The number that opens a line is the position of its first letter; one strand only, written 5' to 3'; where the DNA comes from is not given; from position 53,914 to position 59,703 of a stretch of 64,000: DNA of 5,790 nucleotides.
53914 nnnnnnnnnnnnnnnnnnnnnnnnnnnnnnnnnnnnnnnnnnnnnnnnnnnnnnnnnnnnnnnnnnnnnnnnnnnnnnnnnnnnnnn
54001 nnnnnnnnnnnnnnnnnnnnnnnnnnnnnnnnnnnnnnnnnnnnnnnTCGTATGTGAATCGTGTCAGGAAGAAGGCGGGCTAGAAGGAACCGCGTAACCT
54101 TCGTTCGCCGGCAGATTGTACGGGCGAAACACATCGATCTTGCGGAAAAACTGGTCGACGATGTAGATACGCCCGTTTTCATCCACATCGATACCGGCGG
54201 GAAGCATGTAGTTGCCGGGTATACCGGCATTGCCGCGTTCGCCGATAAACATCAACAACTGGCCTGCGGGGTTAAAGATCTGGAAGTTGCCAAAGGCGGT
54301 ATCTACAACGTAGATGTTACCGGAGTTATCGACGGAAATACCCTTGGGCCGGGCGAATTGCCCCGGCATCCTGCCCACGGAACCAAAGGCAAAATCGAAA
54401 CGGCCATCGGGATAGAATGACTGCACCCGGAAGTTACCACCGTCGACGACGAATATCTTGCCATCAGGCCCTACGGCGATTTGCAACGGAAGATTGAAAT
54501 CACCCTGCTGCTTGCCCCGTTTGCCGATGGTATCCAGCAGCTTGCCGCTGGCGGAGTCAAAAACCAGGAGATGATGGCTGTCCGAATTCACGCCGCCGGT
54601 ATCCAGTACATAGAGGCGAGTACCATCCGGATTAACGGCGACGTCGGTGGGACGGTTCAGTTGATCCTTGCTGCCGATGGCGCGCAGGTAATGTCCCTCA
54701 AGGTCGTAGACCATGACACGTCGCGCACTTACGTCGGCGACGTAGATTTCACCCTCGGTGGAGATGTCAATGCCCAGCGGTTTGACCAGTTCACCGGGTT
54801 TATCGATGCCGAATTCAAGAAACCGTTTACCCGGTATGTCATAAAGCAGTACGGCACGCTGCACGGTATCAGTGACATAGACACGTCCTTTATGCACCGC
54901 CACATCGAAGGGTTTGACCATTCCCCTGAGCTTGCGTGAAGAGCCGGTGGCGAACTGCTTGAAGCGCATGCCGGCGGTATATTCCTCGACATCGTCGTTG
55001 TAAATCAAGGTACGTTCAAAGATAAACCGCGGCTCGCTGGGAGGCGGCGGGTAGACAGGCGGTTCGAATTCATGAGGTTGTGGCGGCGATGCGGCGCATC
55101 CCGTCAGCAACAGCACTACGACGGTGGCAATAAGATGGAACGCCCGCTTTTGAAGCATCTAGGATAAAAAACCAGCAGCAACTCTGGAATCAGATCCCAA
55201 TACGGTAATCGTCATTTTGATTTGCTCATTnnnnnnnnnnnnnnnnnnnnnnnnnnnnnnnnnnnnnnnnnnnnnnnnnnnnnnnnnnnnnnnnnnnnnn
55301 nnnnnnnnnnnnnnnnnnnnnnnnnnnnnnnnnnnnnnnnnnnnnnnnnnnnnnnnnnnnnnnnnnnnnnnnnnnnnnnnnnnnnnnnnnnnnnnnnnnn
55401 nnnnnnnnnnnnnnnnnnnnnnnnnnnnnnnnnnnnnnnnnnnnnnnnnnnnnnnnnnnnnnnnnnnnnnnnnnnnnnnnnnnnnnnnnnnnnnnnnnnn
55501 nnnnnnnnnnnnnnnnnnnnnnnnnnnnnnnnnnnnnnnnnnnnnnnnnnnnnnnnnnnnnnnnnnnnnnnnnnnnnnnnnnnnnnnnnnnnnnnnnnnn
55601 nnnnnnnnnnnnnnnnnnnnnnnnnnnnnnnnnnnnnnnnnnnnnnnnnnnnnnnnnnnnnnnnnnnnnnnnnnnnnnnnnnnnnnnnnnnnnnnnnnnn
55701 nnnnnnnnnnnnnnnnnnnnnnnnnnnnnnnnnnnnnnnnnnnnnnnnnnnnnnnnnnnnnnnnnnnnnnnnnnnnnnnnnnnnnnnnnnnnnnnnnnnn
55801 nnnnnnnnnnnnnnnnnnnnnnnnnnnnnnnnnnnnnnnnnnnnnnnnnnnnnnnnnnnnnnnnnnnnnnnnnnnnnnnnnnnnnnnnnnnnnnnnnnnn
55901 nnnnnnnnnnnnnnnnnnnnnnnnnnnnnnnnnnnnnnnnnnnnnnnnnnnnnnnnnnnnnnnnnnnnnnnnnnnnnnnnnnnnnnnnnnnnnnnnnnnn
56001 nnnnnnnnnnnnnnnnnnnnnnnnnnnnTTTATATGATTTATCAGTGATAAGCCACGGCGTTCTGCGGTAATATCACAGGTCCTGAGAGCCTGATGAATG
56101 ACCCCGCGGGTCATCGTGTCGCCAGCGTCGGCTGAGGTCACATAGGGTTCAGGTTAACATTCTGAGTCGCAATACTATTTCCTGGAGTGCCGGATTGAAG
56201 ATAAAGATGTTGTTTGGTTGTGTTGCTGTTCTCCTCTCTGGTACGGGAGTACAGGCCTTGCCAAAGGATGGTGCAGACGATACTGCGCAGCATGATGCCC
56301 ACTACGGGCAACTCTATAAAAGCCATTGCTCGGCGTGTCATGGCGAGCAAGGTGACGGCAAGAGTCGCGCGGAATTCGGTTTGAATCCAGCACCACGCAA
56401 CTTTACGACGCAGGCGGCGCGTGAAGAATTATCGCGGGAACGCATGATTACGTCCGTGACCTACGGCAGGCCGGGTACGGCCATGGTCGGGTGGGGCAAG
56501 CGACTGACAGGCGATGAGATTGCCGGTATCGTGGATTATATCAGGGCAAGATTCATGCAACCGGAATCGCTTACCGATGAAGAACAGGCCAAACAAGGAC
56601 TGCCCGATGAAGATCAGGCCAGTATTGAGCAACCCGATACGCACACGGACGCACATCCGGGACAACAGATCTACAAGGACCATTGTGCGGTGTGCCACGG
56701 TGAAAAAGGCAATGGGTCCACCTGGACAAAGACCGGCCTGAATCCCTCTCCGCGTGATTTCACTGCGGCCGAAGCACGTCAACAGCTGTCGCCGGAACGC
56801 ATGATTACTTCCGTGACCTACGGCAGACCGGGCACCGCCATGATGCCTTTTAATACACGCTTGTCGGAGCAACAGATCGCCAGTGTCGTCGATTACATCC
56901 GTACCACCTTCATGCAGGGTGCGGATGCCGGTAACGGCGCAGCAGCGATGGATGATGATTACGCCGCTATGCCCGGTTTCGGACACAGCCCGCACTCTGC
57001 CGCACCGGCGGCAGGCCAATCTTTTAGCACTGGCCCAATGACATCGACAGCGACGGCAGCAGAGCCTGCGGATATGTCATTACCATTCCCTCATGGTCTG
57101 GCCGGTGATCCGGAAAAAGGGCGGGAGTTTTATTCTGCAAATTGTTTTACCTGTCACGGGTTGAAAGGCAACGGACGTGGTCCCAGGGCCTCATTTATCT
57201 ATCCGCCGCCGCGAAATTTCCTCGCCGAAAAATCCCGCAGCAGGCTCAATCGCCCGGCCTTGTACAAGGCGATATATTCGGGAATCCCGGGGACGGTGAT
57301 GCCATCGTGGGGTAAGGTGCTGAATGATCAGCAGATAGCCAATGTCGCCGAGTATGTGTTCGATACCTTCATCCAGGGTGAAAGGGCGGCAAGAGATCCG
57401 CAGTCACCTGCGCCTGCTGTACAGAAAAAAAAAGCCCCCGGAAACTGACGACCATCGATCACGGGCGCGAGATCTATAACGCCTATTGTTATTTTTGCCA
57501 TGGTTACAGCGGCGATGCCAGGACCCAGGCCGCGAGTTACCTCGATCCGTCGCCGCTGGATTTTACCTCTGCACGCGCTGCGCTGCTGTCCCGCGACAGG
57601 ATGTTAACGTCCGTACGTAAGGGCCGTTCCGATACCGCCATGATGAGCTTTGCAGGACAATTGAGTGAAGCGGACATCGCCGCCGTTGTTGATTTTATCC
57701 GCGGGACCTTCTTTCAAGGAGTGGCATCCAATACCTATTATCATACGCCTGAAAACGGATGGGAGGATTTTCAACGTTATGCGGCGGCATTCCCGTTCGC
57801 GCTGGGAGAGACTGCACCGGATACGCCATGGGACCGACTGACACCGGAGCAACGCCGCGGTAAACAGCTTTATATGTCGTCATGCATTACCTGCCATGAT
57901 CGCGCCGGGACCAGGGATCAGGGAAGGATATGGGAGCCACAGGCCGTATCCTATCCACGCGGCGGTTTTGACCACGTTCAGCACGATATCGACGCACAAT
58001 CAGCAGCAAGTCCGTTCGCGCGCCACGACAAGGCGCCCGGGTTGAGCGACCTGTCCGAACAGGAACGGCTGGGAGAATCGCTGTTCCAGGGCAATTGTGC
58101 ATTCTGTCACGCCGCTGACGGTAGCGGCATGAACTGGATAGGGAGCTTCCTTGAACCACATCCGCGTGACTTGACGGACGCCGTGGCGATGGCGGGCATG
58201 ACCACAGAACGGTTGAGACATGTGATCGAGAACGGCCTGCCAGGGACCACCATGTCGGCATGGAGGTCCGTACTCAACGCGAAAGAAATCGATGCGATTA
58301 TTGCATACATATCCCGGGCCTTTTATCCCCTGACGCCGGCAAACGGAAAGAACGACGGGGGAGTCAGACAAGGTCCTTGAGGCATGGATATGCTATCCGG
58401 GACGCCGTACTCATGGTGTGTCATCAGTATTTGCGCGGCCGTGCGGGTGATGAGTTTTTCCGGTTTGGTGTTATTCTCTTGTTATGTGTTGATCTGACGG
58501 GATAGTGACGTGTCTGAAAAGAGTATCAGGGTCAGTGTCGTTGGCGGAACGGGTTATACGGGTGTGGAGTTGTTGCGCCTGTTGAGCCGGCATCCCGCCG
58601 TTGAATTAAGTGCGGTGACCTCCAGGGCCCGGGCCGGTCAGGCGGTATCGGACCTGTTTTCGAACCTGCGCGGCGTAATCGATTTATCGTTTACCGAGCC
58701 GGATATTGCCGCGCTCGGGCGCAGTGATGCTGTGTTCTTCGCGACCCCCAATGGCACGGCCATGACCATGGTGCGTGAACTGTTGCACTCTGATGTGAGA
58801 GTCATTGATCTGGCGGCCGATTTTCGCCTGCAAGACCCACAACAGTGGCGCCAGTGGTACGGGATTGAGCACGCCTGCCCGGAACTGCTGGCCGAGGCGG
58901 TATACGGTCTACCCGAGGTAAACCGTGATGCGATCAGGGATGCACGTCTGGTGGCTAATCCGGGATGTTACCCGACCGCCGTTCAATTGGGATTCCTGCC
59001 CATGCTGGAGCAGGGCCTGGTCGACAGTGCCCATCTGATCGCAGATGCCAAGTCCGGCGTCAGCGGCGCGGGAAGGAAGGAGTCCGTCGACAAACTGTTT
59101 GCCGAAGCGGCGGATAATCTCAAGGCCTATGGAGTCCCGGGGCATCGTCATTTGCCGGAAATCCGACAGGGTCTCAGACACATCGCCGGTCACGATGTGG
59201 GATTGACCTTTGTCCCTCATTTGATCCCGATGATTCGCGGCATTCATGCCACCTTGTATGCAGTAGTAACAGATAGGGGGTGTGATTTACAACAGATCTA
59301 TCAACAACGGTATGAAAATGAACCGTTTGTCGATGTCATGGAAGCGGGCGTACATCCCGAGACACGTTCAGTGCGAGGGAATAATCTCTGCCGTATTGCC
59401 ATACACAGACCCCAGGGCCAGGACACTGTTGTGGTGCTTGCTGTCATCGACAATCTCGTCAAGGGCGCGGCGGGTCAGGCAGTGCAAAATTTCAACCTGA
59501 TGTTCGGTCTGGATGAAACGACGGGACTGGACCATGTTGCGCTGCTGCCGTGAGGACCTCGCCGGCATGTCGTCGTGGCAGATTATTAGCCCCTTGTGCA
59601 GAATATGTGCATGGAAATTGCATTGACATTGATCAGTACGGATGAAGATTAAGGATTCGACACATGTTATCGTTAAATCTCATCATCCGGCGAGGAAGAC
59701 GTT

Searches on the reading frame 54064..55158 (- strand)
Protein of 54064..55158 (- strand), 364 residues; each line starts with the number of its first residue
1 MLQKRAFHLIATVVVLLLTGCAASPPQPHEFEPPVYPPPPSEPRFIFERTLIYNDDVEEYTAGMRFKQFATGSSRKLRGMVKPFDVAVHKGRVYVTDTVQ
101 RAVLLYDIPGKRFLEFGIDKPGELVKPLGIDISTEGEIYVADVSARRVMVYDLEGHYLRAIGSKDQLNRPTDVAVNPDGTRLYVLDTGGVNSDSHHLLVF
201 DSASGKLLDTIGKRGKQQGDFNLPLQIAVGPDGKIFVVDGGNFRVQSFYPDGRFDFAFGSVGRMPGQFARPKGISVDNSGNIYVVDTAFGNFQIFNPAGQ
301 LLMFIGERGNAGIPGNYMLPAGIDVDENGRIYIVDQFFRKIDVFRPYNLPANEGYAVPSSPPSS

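Call 86: search_protein_families(library=pfam, proteins=[window:54064-55158:-], max_evalue=0.00001)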
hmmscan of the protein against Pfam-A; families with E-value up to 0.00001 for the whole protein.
window:54064-55158:- (364 aa): 5 families
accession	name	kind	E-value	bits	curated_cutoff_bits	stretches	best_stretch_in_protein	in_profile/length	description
PF01436.27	NHL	-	3.4e-27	93.5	20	0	268-294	1-25/28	NHL repeat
PF17170.10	DUF5128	-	2.4e-17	63.5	22.9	0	281-342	55-115/321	6-bladed beta-propeller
PF25021.1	TEN_NHL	-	3.9e-14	52.8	27.1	0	268-288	141-161/357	Teneurin NHL domain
PF08450.18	SGL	-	2.6e-08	34.2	26.3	0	92-184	147-242/246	SMP-30/Gluconolactonase/LRE-like region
PF06739.17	SBBP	-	3.9e-07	30.4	20.5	0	271-285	15-29/38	Beta-propeller repeat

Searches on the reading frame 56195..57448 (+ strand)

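Call 86: search_protein_families(library=pfam, proteins=[window:56195-57448:+], max_evalue=0.00001)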
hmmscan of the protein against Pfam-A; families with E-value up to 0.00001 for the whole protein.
window:56195-57448:+ (417 aa): 2 families
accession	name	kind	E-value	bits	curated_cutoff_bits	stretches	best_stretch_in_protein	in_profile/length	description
PF13442.11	Cytochrome_CBB3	-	1.7e-42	144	27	3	152-235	2-68/68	Cytochrome C oxidase, cbb3-type, subunit III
PF00034.26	Cytochrom_C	-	8.9e-36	123.5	21.3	3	155-238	3-89/90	Cytochrome c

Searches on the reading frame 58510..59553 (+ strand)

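Call 86: search_protein_families(library=pfam, proteins=[window:58510-59553:+], max_evalue=0.00001)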
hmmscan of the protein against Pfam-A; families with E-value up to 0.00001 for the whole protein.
window:58510-59553:+ (347 aa): 3 families
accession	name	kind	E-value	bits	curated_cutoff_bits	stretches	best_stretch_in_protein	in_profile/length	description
PF22698.1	Semialdhyde_dhC_1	-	2.7e-57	193.6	27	1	153-315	1-165/165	Semialdehyde dehydrogenase, dimerisation domain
PF01118.30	Semialdhyde_dh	-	8.8e-35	120.2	26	1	7-145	1-121/121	Semialdehyde dehydrogenase, NAD binding domain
PF02774.23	Semialdhyde_dhC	-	1e-21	78.4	26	1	164-318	3-184/184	Semialdehyde dehydrogenase, dimerisation domain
